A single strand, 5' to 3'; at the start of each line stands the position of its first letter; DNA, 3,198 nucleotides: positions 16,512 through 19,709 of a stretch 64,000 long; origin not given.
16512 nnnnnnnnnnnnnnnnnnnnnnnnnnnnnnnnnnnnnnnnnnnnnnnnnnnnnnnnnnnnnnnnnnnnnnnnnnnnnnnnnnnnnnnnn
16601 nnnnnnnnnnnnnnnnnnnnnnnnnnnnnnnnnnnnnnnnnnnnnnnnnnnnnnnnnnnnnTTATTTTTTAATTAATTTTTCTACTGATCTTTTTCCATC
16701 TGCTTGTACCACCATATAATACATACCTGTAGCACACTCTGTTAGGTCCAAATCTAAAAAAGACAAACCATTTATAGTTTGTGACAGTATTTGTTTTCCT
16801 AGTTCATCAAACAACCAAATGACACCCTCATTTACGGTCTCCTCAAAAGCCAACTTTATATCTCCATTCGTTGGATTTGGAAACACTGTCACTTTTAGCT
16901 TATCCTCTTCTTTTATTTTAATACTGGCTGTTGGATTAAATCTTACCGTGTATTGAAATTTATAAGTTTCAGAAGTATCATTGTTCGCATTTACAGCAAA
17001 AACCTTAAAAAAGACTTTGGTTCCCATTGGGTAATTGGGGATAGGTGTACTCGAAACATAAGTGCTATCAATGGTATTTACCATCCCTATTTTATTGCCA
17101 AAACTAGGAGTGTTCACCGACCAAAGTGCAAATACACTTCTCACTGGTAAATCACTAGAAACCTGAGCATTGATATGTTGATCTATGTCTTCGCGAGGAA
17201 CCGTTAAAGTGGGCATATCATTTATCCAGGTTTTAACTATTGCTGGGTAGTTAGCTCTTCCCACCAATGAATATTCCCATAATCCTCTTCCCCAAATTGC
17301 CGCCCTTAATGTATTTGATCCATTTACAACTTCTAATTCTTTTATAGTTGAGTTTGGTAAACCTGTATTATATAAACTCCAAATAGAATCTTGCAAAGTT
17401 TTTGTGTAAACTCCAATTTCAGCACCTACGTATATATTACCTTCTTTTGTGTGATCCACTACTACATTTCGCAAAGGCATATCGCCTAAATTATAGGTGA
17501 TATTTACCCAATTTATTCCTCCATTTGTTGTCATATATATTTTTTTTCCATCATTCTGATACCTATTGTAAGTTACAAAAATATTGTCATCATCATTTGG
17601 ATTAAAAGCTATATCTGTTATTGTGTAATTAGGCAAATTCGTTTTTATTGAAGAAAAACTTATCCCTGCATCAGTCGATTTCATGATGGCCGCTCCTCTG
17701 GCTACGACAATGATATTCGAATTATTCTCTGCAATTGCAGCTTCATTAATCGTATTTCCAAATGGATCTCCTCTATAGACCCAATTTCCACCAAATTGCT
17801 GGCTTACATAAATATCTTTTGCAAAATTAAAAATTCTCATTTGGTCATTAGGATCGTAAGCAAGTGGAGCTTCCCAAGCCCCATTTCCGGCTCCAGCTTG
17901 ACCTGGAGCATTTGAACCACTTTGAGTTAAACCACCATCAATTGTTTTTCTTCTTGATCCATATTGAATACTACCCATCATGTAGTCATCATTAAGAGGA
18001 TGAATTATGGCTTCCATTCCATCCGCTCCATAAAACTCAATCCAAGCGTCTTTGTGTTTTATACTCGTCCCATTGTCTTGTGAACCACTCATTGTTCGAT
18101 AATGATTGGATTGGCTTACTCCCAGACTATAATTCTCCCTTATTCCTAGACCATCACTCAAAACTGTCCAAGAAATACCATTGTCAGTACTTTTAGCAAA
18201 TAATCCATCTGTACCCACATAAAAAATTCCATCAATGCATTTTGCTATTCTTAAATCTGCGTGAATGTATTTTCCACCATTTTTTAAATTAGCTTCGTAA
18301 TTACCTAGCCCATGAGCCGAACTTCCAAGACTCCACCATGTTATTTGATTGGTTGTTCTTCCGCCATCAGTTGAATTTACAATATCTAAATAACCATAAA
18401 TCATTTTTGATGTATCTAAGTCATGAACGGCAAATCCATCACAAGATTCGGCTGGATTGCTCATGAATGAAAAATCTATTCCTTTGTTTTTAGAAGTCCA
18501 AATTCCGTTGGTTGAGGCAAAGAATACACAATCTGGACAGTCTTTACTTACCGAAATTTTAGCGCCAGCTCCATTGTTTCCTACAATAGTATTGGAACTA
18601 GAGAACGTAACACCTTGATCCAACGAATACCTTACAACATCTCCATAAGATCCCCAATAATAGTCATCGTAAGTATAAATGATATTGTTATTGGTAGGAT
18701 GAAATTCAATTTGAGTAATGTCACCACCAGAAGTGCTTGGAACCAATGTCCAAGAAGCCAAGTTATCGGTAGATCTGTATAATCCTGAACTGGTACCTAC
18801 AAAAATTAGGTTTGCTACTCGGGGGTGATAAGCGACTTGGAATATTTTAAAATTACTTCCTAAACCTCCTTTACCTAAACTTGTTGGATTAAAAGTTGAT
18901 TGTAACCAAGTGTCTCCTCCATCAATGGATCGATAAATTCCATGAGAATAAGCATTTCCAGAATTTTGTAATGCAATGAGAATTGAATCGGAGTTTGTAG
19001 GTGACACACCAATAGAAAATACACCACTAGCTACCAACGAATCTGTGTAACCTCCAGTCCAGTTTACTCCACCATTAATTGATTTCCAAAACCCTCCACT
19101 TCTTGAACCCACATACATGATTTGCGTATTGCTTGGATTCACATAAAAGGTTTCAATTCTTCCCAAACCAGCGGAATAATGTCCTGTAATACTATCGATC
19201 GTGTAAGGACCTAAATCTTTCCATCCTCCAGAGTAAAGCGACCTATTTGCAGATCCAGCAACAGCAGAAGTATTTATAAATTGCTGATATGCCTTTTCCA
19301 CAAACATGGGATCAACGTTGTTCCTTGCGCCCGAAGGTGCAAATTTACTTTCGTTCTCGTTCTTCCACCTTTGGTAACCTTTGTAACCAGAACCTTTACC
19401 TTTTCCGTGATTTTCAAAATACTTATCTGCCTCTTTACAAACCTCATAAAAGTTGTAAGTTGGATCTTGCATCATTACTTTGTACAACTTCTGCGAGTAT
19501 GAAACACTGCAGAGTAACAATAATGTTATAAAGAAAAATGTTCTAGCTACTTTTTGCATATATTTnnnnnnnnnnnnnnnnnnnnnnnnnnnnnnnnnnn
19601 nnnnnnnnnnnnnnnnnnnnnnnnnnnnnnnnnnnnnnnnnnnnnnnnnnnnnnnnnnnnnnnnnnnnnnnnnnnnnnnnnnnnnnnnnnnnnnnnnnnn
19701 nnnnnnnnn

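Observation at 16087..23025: A T9SS type-A cargo gene is translationally coupled inside a Wbp-type UDP-sugar operon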

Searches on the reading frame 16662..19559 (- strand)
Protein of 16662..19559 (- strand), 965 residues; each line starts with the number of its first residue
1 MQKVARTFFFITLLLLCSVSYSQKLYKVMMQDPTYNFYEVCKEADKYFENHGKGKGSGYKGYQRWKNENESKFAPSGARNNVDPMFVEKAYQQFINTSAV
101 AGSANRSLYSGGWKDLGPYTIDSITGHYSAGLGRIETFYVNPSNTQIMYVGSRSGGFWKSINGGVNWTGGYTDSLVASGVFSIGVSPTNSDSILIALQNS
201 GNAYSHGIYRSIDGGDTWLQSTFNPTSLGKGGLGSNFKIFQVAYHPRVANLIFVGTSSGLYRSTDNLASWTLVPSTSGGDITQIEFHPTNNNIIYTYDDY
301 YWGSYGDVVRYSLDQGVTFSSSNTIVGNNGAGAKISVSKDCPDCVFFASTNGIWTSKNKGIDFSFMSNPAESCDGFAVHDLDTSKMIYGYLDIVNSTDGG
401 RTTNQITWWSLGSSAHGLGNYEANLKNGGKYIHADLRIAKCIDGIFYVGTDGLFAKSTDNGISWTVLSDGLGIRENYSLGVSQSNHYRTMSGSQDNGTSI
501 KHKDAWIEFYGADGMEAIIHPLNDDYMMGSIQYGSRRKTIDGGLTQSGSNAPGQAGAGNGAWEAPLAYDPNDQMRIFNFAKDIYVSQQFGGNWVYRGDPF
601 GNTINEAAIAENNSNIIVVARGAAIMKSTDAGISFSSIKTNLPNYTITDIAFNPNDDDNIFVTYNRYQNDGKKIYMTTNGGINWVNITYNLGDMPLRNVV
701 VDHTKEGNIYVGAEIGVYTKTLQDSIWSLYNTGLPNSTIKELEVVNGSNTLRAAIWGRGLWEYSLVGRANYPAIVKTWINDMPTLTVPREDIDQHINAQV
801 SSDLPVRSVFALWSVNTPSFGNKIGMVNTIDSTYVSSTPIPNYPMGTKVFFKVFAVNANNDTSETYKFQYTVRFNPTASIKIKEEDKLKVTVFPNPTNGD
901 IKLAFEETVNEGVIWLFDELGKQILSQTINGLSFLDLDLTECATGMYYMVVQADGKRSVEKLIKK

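Call 3: search_protein_families(library=pfam, proteins=[window:16662-19559:-])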
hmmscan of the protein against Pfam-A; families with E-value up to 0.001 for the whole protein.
window:16662-19559:- (965 aa): 2 families
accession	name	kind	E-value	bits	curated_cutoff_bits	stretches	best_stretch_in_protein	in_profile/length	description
PF15902.12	Sortilin-Vps10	-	6e-20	71.9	33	2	582-690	2-115/446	Sortilin, neurotensin receptor 3,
PF18962.6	Por_Secre_tail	-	8.2e-09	36.1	27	1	892-963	1-74/75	Secretion system C-terminal sorting domain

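Call 4: search_protein_families(library=ncbifam, proteins=[window:16662-19559:-])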
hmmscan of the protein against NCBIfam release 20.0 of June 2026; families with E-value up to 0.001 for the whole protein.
window:16662-19559:- (965 aa): 3 families
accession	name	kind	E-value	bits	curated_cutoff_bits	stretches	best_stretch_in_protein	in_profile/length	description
NF045728.1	glycosyl_F510_1955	equivalog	2.6e-28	98.9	175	4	235-279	135-179/246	F510_1955 family glycosylhydrolase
TIGR04183.1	Por_Secre_tail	domain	2.4e-09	37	23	1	892-965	1-72/72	T9SS type A sorting domain-containing protein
NF038113.1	T9SSA_dep_M36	equivalog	4e-09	35.2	885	1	861-965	766-869/869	T9SS-dependent M36 family metallopeptidase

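Call 9: find_homologous_proteins(query=window:16665-19559:-)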
Query window:16665-19559:- (965 aa): 4553 proteins with E <= 0.001 among 8000 candidates; the best 120 are listed.
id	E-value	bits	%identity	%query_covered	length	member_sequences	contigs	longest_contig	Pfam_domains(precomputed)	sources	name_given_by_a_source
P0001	0.0e+0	2009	88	100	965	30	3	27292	PF18962.8,PF15902.13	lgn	-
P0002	0.0e+0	1992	87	100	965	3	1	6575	PF18962.8,PF15902.13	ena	-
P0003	0.0e+0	1902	83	100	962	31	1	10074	PF18962.8,PF15902.13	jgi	-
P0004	0.0e+0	1696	75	99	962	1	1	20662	PF18962.8,PF15902.13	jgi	jgi:photosystem II stability/assembly factor-like uncharacterized protein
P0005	0.0e+0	1656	73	100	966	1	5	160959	PF18962.8,PF15902.13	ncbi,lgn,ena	-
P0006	0.0e+0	1640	72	100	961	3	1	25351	PF18962.8,PF15902.13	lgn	-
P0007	0.0e+0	1638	74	100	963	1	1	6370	PF18962.8,PF15902.13,PF13088.13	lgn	-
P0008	0.0e+0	1632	71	100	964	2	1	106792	PF18962.8,PF15902.13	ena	-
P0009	0.0e+0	1613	72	99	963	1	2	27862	PF18962.8,PF15902.13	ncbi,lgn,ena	-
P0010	0.0e+0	1546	69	99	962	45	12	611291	PF18962.8,PF15902.13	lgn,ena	-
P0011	0.0e+0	1544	74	93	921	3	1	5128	PF15902.13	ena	-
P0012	0.0e+0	1542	69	99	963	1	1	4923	PF18962.8,PF15902.13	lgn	-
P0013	0.0e+0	1513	67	100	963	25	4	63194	PF18962.8,PF15902.13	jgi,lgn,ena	-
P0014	0.0e+0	1512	68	97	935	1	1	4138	PF18962.8,PF15902.13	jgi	jgi:hypothetical protein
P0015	0.0e+0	1502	67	98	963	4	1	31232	PF18962.8,PF15902.13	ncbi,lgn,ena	-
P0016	0.0e+0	1499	67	99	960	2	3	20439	PF18962.8,PF15902.13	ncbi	ncbi:MAG: T9SS type A sorting domain-containing protein [Flavobacteriales bacterium]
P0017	0.0e+0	1306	62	97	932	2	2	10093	PF18962.8,PF15902.13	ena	-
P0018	0.0e+0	1250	58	100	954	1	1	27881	PF18962.8,PF15902.13,PF13088.13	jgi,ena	-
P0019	0.0e+0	1220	57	99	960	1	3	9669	PF18962.8,PF15902.13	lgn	-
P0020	0.0e+0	1219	59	92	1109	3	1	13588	PF20009.5,PF18962.8,PF15902.13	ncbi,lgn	ncbi:MAG: VPS10 domain-containing protein [Vicingaceae bacterium]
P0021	0.0e+0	1209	60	90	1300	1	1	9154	PF20009.5,PF18962.8,PF15902.13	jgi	jgi:photosystem II stability/assembly factor-like uncharacterized protein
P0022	0.0e+0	1207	60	90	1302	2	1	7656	PF20009.5,PF18962.8,PF15902.13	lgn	-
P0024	0.0e+0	1206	58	93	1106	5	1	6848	PF20009.5,PF18962.8,PF15902.13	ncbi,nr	ncbi:MAG: T9SS type A sorting domain-containing protein [Flavobacteriales bacterium]|nr:T9SS type A 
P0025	0.0e+0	1203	59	89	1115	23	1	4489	PF20009.5,PF18962.8,PF15902.13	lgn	-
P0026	0.0e+0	1203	59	89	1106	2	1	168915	PF20009.5,PF18962.8,PF15902.13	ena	-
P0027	0.0e+0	1199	60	88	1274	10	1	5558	PF20009.5,PF18962.8,PF15902.13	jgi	jgi:photosystem II stability/assembly factor-like uncharacterized protein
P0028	0.0e+0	1197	60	90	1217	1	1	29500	PF20009.5,PF18962.8,PF15902.13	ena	-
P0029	0.0e+0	1196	58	92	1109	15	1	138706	PF20009.5,PF18962.8,PF15902.13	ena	-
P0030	0.0e+0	1194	59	88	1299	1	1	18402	PF20009.5,PF18962.8,PF15902.13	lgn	-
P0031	0.0e+0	1192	58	91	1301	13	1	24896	PF20009.5,PF18962.8,PF15902.13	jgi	jgi:photosystem II stability/assembly factor-like uncharacterized protein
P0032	0.0e+0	1192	60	90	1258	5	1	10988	PF20009.5,PF18962.8,PF15902.13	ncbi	ncbi:MAG: VPS10 domain-containing protein [Chitinophagales bacterium]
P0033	0.0e+0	1190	59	89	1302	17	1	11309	PF20009.5,PF18962.8,PF15902.13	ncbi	-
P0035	0.0e+0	1187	61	88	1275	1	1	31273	PF20009.5,PF18962.8,PF15902.13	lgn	-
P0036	0.0e+0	1186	59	89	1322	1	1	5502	PF20009.5,PF18962.8,PF15902.13,PF13088.13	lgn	-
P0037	0.0e+0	1182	58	90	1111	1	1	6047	PF20009.5,PF18962.8,PF15902.13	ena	-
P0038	0.0e+0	1181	59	90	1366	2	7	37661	PF20009.5,PF18962.8,PF15902.13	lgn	-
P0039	0.0e+0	1180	58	90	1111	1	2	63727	PF20009.5,PF18962.8,PF15902.13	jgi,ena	-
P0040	0.0e+0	1180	58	90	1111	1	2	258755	PF20009.5,PF18962.8,PF15902.13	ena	-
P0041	0.0e+0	1180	58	90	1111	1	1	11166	PF20009.5,PF18962.8,PF15902.13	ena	-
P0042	0.0e+0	1180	58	90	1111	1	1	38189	PF20009.5,PF18962.8,PF15902.13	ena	-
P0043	0.0e+0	1180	58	90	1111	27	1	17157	PF20009.5,PF18962.8,PF15902.13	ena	-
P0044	0.0e+0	1179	58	90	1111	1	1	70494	PF20009.5,PF18962.8,PF15902.13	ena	-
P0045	0.0e+0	1179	58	90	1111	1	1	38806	PF20009.5,PF18962.8,PF15902.13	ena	-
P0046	0.0e+0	1179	58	90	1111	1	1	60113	PF20009.5,PF18962.8,PF15902.13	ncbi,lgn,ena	-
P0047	0.0e+0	1179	58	90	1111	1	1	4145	PF20009.5,PF18962.8,PF15902.13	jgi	-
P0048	0.0e+0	1179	57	93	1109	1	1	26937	PF20009.5,PF18962.8,PF15902.13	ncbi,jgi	jgi:hypothetical protein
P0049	0.0e+0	1179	58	90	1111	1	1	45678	PF20009.5,PF18962.8,PF15902.13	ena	-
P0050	0.0e+0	1179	58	90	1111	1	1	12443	PF20009.5,PF18962.8,PF15902.13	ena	-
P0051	0.0e+0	1178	58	90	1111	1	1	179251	PF20009.5,PF18962.8,PF15902.13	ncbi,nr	ncbi:GEVED domain-containing protein [Crocinitomicaceae bacterium]|nr:GEVED domain-containing protei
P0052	0.0e+0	1178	60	90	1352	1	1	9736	PF20009.5,PF18962.8,PF15902.13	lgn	-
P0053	0.0e+0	1177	58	90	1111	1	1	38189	PF20009.5,PF18962.8,PF15902.13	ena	-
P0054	0.0e+0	1177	58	90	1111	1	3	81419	PF20009.5,PF18962.8,PF15902.13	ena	-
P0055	0.0e+0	1177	59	90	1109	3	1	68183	PF20009.5,PF18962.8,PF15902.13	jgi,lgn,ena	-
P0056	0.0e+0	1177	58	90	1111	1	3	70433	PF20009.5,PF18962.8,PF15902.13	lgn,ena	-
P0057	0.0e+0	1177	59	90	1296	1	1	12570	PF20009.5,PF18962.8,PF15902.13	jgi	jgi:hypothetical protein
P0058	0.0e+0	1177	58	90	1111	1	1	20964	PF20009.5,PF18962.8,PF15902.13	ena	-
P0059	0.0e+0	1176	58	90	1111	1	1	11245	PF20009.5,PF18962.8,PF15902.13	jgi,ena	-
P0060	0.0e+0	1176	58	90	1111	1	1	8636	PF20009.5,PF18962.8,PF15902.13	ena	-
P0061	0.0e+0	1176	58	90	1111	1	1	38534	PF20009.5,PF18962.8,PF15902.13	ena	-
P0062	0.0e+0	1176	61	87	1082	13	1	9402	PF20009.5,PF18962.8,PF15902.13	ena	-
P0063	0.0e+0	1176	58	90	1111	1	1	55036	PF20009.5,PF18962.8,PF15902.13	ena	-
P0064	0.0e+0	1176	60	88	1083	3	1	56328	PF20009.5,PF18962.8,PF15902.13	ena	-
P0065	0.0e+0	1176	58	90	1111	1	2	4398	PF20009.5,PF18962.8,PF15902.13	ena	-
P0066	0.0e+0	1176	58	90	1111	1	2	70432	PF20009.5,PF18962.8,PF15902.13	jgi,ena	-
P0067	0.0e+0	1175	58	90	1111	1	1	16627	PF20009.5,PF18962.8,PF15902.13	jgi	-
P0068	0.0e+0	1175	58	90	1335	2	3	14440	PF20009.5,PF18962.8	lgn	-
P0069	0.0e+0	1174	58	90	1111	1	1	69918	PF20009.5,PF18962.8,PF15902.13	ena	-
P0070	0.0e+0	1174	58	90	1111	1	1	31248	PF20009.5,PF18962.8,PF15902.13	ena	-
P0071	0.0e+0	1174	58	90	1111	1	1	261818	PF20009.5,PF18962.8,PF15902.13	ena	-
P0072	0.0e+0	1174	58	90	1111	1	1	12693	PF20009.5,PF18962.8,PF15902.13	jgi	-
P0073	0.0e+0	1174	58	90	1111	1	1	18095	PF20009.5,PF18962.8,PF15902.13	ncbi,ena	-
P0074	0.0e+0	1173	58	90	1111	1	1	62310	PF20009.5,PF18962.8,PF15902.13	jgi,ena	-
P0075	0.0e+0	1173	58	90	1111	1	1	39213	PF20009.5,PF18962.8,PF15902.13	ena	-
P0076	0.0e+0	1173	60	90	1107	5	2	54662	PF20009.5,PF18962.8,PF15902.13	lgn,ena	-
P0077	0.0e+0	1173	58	90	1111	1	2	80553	PF20009.5,PF18962.8,PF15902.13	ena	-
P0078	0.0e+0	1173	58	90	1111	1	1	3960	PF20009.5,PF18962.8,PF15902.13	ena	-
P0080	0.0e+0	1172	56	95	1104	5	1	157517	PF20009.5,PF18962.8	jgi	-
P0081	0.0e+0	1172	57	90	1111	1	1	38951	PF20009.5,PF18962.8,PF15902.13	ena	-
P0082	0.0e+0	1171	57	91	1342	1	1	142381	PF20009.5,PF18962.8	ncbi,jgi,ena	-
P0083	0.0e+0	1171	58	90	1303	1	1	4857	PF20009.5,PF18962.8,PF15902.13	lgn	-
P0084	0.0e+0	1169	60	88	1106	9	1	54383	PF20009.5,PF18962.8,PF15902.13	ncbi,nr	ncbi:MAG: GEVED domain-containing protein [Crocinitomicaceae bacterium]|nr:GEVED domain-containing p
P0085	0.0e+0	1163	59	90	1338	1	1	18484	PF20009.5,PF18962.8,PF15902.13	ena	-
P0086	0.0e+0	1163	58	90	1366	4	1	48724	PF20009.5,PF18962.8,PF15902.13,PF13088.13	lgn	-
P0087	0.0e+0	1163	59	90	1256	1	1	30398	PF20009.5,PF18962.8,PF15902.13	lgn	-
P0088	0.0e+0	1161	59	90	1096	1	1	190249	PF20009.5,PF18962.8,PF15902.13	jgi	-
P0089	0.0e+0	1159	59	89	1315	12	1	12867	PF20009.5,PF18962.8,PF15902.13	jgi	-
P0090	0.0e+0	1158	58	89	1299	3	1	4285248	PF20009.5,PF18962.8,PF15902.13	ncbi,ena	-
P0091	0.0e+0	1156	59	90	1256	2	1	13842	PF20009.5,PF18962.8,PF15902.13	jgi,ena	-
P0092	0.0e+0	1155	58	90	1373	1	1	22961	PF20009.5,PF18962.8,PF15902.13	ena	-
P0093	0.0e+0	1154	60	87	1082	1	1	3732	PF20009.5,PF18962.8,PF15902.13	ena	-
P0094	0.0e+0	1150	58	90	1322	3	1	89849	PF20009.5,PF18962.8,PF15902.13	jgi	-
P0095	0.0e+0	1150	57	90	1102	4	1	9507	PF20009.5,PF18962.8,PF15902.13,PF13088.13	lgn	-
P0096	0.0e+0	1147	59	89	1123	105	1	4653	PF20009.5,PF18962.8,PF15902.13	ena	-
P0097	0.0e+0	1146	57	90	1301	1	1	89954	PF20009.5,PF18962.8,PF15902.13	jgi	-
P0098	0.0e+0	1146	59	88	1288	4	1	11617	PF20009.5,PF18962.8,PF15902.13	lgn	-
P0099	0.0e+0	1145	57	90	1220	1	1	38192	PF20009.5,PF18962.8,PF15902.13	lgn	-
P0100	0.0e+0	1144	58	90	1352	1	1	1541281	PF20009.5,PF18962.8,PF15902.13,PF13088.13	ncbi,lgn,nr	ncbi:MAG: T9SS type A sorting domain-containing protein [Bacteroidia bacterium]|nr:T9SS type A sorti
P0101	0.0e+0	1142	57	90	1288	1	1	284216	PF20009.5,PF18962.8,PF15902.13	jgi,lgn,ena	-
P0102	0.0e+0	1142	57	90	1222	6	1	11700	PF20009.5,PF18962.8,PF15902.13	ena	-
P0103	0.0e+0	1142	57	90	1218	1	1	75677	PF20009.5,PF18962.8,PF15902.13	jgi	-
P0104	0.0e+0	1141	59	88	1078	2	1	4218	PF20009.5,PF18962.8,PF15902.13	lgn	-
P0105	0.0e+0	1141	58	88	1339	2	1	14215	PF20009.5,PF18962.8,PF15902.13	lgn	-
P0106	0.0e+0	1139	55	96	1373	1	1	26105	PF20009.5,PF18962.8,PF11589.15,PF15902.13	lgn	-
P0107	0.0e+0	1137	60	90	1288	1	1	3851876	PF20009.5,PF18962.8,PF15902.13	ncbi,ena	-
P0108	0.0e+0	1136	58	90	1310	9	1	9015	PF20009.5,PF18962.8,PF15902.13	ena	-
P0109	0.0e+0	1134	58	90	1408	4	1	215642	PF20009.5,PF18962.8,PF15902.13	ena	-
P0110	0.0e+0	1134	59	88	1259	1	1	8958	PF20009.5,PF18962.8,PF15902.13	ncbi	-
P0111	0.0e+0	1132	58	88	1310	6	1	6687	PF20009.5,PF18962.8,PF15902.13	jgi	jgi:hypothetical protein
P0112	0.0e+0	1131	57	90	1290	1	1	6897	PF20009.5,PF18962.8,PF15902.13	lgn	-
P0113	0.0e+0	1129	58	90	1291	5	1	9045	PF20009.5,PF18962.8,PF15902.13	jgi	jgi:hypothetical protein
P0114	0.0e+0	1123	57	90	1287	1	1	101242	PF20009.5,PF18962.8,PF15902.13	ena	-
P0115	0.0e+0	1123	57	90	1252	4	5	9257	PF20009.5,PF18962.8,PF15902.13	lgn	-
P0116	0.0e+0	1123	57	90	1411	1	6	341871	PF20009.5,PF18962.8,PF15902.13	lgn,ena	-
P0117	0.0e+0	1122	57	88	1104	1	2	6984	PF20009.5,PF18962.8,PF15902.13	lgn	-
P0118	0.0e+0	1121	59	90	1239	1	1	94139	PF20009.5,PF18962.8,PF15902.13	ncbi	ncbi:MAG: GEVED domain-containing protein [Crocinitomicaceae bacterium]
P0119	0.0e+0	1120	52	99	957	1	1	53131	PF18962.8,PF15902.13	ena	-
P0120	0.0e+0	1120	57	90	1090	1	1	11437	PF20009.5,PF18962.8,PF15902.13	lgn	-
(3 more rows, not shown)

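Call 11: find_encoding_contigs(protein=window:16665-19559:-, flank=10000, max_places=4)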
Protein window:16665-19559:- (965 aa): no gene with exactly this product is on record in the collection.

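Call 12: find_related_loci(query=window:16665-19559:-, collection=genome_contigs, flank=10000)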
Query window:16665-19559:- (965 aa) in genome_contigs; peptide patterns used: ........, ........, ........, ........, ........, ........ (x = any residue, [..] = any of these).
77 stretches matched a pattern; 8 encode a relative of the query (tblastn E <= 1e-3); 7 distinct loci.
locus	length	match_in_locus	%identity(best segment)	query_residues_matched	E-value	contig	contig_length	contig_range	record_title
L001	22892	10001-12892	87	1-964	0e+0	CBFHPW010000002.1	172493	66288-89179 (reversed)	MAG: Flavobacteriales bacterium isolate AGTU_80_bin_7_indstr genome assembly, contig: AGTU_80_bin_7_indstr_c2, whole gen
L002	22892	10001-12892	85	1-964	0e+0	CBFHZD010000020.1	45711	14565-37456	MAG: Flavobacteriales bacterium isolate Co_bin_232_permissive genome assembly, contig: Co_bin_232_permissive_c20, whole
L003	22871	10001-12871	84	1-960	0e+0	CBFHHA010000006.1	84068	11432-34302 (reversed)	MAG: Flavobacteriales bacterium isolate AGTU_22_bin_22_permissive genome assembly, contig: AGTU_22_bin_22_permissive_c6,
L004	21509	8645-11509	72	10-965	0e+0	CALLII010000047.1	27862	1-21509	MAG: uncultured Flavobacteriales bacterium isolate B3_Bin_METABAT__66_1 genome assembly, contig: c_000002675955, whole g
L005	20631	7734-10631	73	1-965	0e+0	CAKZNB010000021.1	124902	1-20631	MAG TPA_asm: uncultured Flavobacteriales bacterium isolate ERR2094167_bin.72_CONCOCT_v1.1_MAG genome assembly, contig: E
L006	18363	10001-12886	83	1-965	0e+0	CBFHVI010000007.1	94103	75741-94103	MAG: Flavobacteriales bacterium isolate AGTU_92_bin_4_strict genome assembly, contig: AGTU_92_bin_4_strict_c7, whole gen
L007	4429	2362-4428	83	1-692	0e+0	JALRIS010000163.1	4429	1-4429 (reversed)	MAG: Flavobacteriales bacterium isolate QJ.25 QJ_820337, whole genome shotgun sequence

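Call 14: find_encoding_contigs(protein=P0010, flank=8000, max_places=2)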
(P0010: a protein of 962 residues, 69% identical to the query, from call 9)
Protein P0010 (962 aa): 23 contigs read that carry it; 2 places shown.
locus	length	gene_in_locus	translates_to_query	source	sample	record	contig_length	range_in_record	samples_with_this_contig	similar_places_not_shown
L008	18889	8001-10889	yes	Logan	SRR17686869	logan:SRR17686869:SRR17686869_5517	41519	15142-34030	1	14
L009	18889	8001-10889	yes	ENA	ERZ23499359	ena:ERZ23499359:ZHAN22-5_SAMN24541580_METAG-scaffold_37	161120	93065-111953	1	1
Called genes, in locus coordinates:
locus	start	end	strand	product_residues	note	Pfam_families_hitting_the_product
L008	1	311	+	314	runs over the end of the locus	PF11751:PorP_SprF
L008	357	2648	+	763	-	PF07676:PD40 (faint), PF13620:CarboxypepD_reg (weak), PF13715:CarbopepD_reg_2 (faint), PF17210:SdrD_B (faint), PF17802:SpaA (faint), PF22904:NOMO1-like_2nd (faint), PF13620:CarboxypepD_reg (weak), PF00691:OmpA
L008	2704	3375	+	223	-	PF05430:Methyltransf_30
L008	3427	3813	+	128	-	PF06170:DUF983 (weak)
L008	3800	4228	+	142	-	PF00581:Rhodanese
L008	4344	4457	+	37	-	-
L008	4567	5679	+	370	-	PF00155:Aminotran_1_2, PF00266:Aminotran_5 (weak), PF01041:DegT_DnrJ_EryC1, PF01212:Beta_elim_lyase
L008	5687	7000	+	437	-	PF01210:NAD_Gly3P_dh_N (faint), PF02737:3HCDH_N (faint), PF03446:NAD_binding_2 (faint), PF03721:UDPG_MGDP_dh_N, PF00984:UDPG_MGDP_dh, PF03720:UDPG_MGDP_dh_C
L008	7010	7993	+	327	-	PF01073:3Beta_HSD, PF01370:Epimerase, PF02719:Polysacc_synt_2 (faint), PF04321:RmlD_sub_bind, PF16363:GDP_Man_Dehyd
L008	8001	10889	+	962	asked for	PF15902:Sortilin-Vps10, PF18962:Por_Secre_tail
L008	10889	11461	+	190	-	PF25084:LbH_EIF2B, PF00132:Hexapep, PF25087:GMPPB_C (weak), PF14602:Hexapep_2 (weak)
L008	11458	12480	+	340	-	PF01408:GFO_IDH_MocA, PF02894:GFO_IDH_MocA_C, PF22725:GFO_IDH_MocA_C3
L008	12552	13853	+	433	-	PF03721:UDPG_MGDP_dh_N, PF00984:UDPG_MGDP_dh, PF03720:UDPG_MGDP_dh_C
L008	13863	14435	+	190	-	PF05891:Methyltransf_PK (weak), PF13489:Methyltransf_23, PF13847:Methyltransf_31, PF08241:Methyltransf_11, PF08242:Methyltransf_12, PF13649:Methyltransf_25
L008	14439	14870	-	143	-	-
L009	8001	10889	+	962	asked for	PF15902:Sortilin-Vps10, PF18962:Por_Secre_tail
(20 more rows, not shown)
